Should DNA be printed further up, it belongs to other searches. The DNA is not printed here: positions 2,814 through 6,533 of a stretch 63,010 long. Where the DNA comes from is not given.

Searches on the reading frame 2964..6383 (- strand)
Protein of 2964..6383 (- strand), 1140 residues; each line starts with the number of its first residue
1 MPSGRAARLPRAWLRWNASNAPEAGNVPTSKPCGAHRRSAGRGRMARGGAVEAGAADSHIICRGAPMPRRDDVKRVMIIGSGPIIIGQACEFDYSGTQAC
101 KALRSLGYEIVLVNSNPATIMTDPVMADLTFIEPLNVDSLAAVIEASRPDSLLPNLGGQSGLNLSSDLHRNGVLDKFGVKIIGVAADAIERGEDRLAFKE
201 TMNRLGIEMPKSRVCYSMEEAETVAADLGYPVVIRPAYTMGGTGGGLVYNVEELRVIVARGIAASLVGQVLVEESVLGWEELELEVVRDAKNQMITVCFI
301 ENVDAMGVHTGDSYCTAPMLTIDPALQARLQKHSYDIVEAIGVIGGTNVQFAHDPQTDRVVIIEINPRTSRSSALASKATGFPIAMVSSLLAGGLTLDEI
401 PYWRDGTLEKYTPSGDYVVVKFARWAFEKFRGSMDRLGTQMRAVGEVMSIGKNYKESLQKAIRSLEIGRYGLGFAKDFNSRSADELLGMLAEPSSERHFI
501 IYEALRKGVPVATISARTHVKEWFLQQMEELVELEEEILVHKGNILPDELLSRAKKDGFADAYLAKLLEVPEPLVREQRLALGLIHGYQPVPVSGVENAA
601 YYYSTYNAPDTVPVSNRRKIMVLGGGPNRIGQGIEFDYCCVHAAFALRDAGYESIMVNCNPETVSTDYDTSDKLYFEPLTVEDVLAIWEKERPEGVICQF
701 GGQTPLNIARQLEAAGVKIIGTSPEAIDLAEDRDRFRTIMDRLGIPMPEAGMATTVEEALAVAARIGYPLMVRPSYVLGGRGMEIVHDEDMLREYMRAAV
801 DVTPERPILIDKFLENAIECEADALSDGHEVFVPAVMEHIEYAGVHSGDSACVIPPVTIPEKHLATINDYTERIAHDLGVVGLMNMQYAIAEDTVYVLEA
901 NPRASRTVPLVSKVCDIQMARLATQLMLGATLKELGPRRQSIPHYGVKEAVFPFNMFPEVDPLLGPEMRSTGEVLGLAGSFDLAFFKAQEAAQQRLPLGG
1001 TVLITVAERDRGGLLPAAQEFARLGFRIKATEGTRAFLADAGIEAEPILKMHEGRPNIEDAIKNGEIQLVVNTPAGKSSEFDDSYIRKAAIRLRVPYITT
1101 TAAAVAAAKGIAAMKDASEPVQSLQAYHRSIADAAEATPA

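Call 47: search_protein_families(library=pfam, proteins=[window:2964-6383:-], max_evalue=0.00001)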
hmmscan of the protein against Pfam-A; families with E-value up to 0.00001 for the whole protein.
window:2964-6383:- (1140 aa): 11 families
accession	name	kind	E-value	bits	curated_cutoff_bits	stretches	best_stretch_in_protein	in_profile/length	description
PF25596.1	CPSase_L_D1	-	6.8e-97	319.9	27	2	617-728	2-117/118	Carbamoyl phosphate synthase preATP-grasp domain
PF02786.22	CPSase_L_D2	-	2.6e-94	315.1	19.8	2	194-399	1-210/211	Carbamoyl-phosphate synthase L chain, ATP binding domain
PF02222.28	ATP-grasp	-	2.4e-23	83.1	27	2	740-904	3-163/179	ATP-grasp domain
PF02142.27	MGS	-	1.2e-22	80.2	24.1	1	1013-1099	1-94/94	MGS-like domain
PF02787.25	CPSase_L_D3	-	3.9e-22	78.5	26.6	1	489-567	2-79/80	Carbamoyl-phosphate synthetase large chain, oligomerisation domain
PF07478.18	Dala_Dala_lig_C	-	3.7e-16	59.7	24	2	757-902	26-174/204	D-ala D-ala ligase C-terminus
PF15632.11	ATPgrasp_Ter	-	4.2e-10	39.9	29.1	0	867-933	49-114/131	ATP-grasp in the biosynthetic pathway with Ter operon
PF02655.19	ATP-grasp_3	-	1.3e-09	38.8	23.2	0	194-369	3-157/160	ATP-grasp domain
PF13549.11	ATP-grasp_5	-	5.9e-09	36.1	27.6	0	736-772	15-51/221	ATP-grasp domain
PF01071.24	GARS_A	-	5.3e-08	33.4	27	0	737-839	7-114/194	Phosphoribosylglycinamide synthetase, ATP-grasp (A) domain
PF08442.15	ATP-grasp_2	-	3.2e-07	30.6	29.5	0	199-287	8-112/202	ATP-grasp domain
